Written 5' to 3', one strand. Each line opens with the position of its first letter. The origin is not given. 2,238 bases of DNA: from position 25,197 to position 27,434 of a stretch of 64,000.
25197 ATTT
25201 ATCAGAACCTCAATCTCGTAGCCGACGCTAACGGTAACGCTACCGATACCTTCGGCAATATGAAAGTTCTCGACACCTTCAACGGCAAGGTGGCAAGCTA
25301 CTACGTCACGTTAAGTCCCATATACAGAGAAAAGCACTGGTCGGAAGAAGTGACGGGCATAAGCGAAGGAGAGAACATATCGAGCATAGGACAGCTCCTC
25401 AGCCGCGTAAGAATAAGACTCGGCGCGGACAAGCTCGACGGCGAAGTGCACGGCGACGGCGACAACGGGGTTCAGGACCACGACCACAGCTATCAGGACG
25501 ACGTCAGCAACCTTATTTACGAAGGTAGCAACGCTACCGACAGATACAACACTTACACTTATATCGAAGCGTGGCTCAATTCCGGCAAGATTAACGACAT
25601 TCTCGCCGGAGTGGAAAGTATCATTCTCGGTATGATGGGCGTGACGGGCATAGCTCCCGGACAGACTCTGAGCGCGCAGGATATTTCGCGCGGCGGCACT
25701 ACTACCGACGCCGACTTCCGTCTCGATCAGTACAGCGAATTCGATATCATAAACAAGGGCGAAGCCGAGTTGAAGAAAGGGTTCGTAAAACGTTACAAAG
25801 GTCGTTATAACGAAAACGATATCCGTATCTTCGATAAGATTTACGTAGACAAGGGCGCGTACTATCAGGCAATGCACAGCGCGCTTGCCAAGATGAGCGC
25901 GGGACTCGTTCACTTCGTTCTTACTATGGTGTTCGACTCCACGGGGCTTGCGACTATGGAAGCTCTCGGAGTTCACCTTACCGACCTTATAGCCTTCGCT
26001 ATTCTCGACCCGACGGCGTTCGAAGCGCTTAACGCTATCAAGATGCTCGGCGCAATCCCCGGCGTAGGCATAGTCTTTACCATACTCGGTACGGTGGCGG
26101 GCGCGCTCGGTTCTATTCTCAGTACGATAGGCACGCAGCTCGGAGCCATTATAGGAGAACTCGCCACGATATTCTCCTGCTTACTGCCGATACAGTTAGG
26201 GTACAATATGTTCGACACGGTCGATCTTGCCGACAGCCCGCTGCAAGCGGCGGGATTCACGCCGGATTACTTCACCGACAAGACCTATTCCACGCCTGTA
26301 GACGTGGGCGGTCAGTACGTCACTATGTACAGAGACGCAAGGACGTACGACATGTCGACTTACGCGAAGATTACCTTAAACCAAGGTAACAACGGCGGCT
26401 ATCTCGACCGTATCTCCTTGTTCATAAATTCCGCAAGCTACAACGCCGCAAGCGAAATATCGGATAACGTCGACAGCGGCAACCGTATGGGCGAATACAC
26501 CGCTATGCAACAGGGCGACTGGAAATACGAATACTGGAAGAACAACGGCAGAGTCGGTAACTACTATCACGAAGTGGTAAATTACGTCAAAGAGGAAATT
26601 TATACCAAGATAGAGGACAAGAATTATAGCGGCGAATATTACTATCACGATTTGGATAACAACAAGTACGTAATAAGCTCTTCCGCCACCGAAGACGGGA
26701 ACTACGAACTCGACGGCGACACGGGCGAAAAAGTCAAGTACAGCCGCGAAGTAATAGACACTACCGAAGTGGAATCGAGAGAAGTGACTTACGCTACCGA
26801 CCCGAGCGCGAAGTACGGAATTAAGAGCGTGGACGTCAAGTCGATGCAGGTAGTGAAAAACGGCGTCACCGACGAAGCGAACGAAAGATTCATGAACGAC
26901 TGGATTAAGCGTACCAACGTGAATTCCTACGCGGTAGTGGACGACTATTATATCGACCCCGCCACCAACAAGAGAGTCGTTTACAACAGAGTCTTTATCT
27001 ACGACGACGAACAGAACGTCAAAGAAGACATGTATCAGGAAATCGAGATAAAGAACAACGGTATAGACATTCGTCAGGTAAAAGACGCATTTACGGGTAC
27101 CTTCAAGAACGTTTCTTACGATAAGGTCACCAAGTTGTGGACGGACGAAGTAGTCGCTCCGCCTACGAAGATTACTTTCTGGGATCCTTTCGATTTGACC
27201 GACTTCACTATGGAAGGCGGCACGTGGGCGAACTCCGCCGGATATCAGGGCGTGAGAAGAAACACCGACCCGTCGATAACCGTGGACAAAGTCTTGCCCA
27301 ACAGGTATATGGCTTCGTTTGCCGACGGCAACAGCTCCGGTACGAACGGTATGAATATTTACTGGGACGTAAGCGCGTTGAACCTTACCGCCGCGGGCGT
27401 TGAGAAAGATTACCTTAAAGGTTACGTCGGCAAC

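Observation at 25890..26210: Internal glycine-zipper hydrophobic hairpin about 8,450 aa into an exported lipoprotein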

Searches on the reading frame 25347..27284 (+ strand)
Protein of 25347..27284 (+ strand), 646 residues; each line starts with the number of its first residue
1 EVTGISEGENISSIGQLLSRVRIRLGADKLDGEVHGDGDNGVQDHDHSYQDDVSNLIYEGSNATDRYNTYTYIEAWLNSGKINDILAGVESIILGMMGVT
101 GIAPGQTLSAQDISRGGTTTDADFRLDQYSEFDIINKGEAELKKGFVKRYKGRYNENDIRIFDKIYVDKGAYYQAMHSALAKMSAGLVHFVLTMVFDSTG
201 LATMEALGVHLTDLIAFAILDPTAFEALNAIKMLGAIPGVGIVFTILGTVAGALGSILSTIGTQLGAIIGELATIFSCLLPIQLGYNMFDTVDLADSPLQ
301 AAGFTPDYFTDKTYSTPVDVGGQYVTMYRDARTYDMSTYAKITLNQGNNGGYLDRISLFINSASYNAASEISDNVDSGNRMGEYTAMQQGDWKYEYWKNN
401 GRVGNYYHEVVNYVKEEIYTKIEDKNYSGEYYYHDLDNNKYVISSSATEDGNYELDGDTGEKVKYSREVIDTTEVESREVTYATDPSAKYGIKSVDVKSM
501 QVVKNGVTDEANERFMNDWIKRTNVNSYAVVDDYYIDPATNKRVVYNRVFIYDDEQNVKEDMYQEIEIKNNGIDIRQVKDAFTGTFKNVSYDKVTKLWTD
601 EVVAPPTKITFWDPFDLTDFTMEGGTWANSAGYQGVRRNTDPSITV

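Call 57: predict_structure(alignment_id=A4)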
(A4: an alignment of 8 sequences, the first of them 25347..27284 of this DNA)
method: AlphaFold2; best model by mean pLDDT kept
length: 646 residues; sequences in the alignment: 8
mean_pLDDT: 46.7   pTM: 0.29
mean pLDDT of the five models: 46.7, 46.6, 45.1, 42.9, 41.8
residues with pLDDT >= 90: 26; 70-90: 89; 50-70: 99; < 50: 432
segments of 3 or more residues with pLDDT < 50: 1-124, 145-298, 335-409, 479-496, 522-526, 555-600, 613-617, 642-646
pLDDT, mean of each block of 10 residues (from residue 1): 27 37 37 23 24 23 28 40 44 38 33 28 51 71 45 28 31 36 35 40 37 43 35 29 37 39 39 30 34 44 60 58 67 49 37 35 24 24 24 25 34 77 86 92 89 89 89 60 32 48 83 71 55 80 80 46 38 34 40 41 55 50 65 65 43
secondary structure, 60 per line:
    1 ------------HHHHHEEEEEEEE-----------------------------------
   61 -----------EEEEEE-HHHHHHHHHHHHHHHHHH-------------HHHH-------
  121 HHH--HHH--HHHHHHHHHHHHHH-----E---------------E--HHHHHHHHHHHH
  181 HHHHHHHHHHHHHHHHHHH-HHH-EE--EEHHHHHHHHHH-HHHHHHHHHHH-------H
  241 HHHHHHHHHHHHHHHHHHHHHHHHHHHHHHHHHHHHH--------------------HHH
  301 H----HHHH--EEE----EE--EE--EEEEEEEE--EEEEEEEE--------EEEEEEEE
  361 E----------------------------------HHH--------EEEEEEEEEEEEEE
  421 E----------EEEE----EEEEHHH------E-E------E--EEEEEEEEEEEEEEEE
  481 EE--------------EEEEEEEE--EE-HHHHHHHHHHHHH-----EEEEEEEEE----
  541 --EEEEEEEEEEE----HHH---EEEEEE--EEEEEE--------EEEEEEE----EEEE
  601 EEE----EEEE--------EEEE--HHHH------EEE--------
elements in order: H13-17 E18-25 E72-77 H79-96 H110-113 H131-144 H169-199 H211-220 H222-232 H240-277 H298-301 H306-309 E312-314 E327-334 E337-344 E353-361 E407-421 E432-435 E440-443 E465-482 E497-504 H510-522 E528-536 E543-553 E564-569 E572-577 E586-592 E597-603 E608-611 E620-623 H626-629 E636-638
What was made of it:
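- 25977..26054 (+): Ascending arm of the hairpin (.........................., aa 8465-8490), with D8467, D8476, E8481 and K8486. AlphaFold secondary structure gives helix-kink-helix at low confidence (call 57).
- AlphaFold confidence over aa 8435-8534 is pLDDT 29-43 even with an 8-sequence alignment (call 57), so no tertiary contacts can be read.
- Tried and rejected: AlphaFold2 with an 8-row alignment gave a mean pLDDT of 46.7 and was unusable over the helix region (call 57).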

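Call 60: fold_search(model_id=the predicted structure, library=pdb)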
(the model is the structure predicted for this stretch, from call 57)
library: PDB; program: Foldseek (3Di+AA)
matches with E <= 10: 512; with E <= 0.001: 0
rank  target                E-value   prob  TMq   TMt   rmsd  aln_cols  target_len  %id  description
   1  7ui9_q                1.5e-01  0.04  0.08  0.10  35.7       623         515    9  Core Mediator-PICearly (Copy A) (released 2023-02-15)
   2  7vzo_A                1.7e-01  0.03  0.04  0.10  23.4       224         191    9  crystal structure of Domain 5-6 of filamin C from Scylla paramamosain (released 2022-10-26)
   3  5lgk_B                1.7e-01  0.02  0.05  0.07  29.3       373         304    7  Crystal structure of the human IgE-Fc bound to its B cell receptor derCD23 (released 2017-04-05)
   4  1o0v_B                1.7e-01  0.02  0.05  0.08  27.6       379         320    9  The crystal structure of IgE Fc reveals an asymmetrically bent conformation (released 2002-09-18)
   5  5nxh_A                2.2e-01  0.02  0.04  0.05  46.2       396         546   10  Crystal structure of the carboxy-terminal region of the bacteriophage T4 proximal long tail fibre protein gp34, residu (released 2017-07-12)
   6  5lgj_A                2.7e-01  0.01  0.04  0.07  28.1       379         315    8  THE CRYSTAL STRUCTURE OF IGE FC MUTANT - P333C (released 2017-03-15)
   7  5gaq_A                3.2e-01  0.03  0.05  0.09  24.1       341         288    6  Cryo-EM structure of the Lysenin Pore (released 2016-04-06)
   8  4uxg_C                4.0e-01  0.02  0.05  0.07  44.3       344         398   10  Crystal structure of the carboxy-terminal region of the bacteriophage T4 proximal long tail fibre protein gp34, R32 na (released 2015-09-30)
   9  4uxe_A                4.5e-01  0.01  0.04  0.06  44.0       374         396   11  Crystal structure of the carboxy-terminal region of the bacteriophage T4 proximal long tail fibre protein gp34, P21 se (released 2015-08-19)
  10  5yhu_A                5.9e-01  0.06  0.04  0.12  25.9       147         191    8  Crystal structure of the DNA-binding domain of human myelin-gene regulatory factor (released 2018-05-23)
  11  5nxf_A                5.9e-01  0.02  0.05  0.06  42.5       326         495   11  Crystal structure of the carboxy-terminal region of the bacteriophage T4 proximal long tail fibre protein gp34, residu (released 2017-07-12)
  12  3tf7_E                5.9e-01  0.02  0.04  0.09  27.7       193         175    9  42F3 QL9/H2-Ld complex (released 2011-12-07)
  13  2k7q_MODEL_1_A        5.9e-01  0.01  0.04  0.09  22.9       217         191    6  Filamin A Ig-like domains 18-19 (released 2009-07-07)
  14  8k7s_E                6.6e-01  0.03  0.07  0.12  21.8       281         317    8  Human Fc epsilon RI in complex with mIgE Fc (TMD disordered) (released 2024-12-04)
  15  4uxe_B                6.6e-01  0.01  0.05  0.06  45.0       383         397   10  Crystal structure of the carboxy-terminal region of the bacteriophage T4 proximal long tail fibre protein gp34, P21 se (released 2015-08-19)
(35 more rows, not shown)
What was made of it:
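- Tried and rejected: Foldseek of that model against the PDB gave nothing below E = 0.1 (call 60).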

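Call 68: search_solved_structures(query=A4, max_evalue=5)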
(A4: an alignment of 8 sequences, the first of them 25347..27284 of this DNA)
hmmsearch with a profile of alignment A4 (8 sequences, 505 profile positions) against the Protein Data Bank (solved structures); distinct sequences matched with E-value up to 5: 1.
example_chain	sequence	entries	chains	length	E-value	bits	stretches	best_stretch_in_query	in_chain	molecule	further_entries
3hzq_A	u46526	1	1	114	2.3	10.2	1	163-227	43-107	Large-conductance mechanosensitive channel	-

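Call 69: search_protein_families(library=phrogs, proteins=[window:25347-27284:+], max_evalue=1)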
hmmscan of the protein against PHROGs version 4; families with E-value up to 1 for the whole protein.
window:25347-27284:+ (646 aa): 0 families

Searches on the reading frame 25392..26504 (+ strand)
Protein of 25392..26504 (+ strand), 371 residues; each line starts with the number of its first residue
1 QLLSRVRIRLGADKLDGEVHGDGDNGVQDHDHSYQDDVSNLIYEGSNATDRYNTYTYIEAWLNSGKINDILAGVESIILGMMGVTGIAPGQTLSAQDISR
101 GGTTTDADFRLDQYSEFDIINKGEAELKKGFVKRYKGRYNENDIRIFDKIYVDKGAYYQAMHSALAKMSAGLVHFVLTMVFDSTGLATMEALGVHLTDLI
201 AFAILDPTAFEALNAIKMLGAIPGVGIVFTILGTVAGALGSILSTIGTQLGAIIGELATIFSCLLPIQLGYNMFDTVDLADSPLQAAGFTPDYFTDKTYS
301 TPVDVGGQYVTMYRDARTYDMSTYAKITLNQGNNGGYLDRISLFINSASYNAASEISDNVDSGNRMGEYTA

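Call 35: find_homologous_proteins(query=A2, max_evalue=0.001)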
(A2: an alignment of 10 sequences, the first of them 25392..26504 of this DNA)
Query A2 (10 sequences) (371 aa, profile of the alignment): 1 proteins with E <= 0.001 among 8000 candidates.
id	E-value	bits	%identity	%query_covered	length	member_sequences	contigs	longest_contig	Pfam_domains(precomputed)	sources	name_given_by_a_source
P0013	1.2e-66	243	24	64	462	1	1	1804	-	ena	-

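Call 36: find_related_loci(query=A2, collection=metagenome_contigs, flank=3000)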
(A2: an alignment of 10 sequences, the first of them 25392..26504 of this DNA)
Query A2 (371 aa) in metagenome_contigs; peptide patterns used: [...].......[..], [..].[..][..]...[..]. (x = any residue, [..] = any of these).
200 stretches matched a pattern; 12 encode a relative of the query (tblastn E <= 1e-3); 12 distinct loci.
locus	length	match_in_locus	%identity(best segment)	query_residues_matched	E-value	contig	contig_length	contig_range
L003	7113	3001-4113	100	1-371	0e+0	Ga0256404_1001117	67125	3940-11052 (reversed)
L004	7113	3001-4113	100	1-371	0e+0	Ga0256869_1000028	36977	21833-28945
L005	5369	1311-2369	54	2-371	7e-122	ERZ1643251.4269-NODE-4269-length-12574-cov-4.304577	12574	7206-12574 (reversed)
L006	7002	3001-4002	37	2-355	5e-61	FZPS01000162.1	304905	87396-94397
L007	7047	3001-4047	35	2-354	5e-56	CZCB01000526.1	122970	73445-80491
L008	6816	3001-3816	27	43-350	5e-24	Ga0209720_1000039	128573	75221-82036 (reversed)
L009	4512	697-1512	23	3-350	1e-16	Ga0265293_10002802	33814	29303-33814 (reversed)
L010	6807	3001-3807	24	43-354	3e-15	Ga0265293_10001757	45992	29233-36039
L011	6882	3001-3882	24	56-350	2e-13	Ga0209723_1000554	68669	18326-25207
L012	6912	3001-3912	21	50-350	2e-10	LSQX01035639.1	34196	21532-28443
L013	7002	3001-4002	29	48-371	4e-10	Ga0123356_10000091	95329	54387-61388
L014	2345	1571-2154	37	12-206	2e-14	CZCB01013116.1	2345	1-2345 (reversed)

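Call 58: search_protein_families(library=pfam, proteins=[window:25392-26504:+], max_evalue=10)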
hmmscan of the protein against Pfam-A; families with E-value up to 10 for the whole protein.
window:25392-26504:+ (371 aa): 0 families
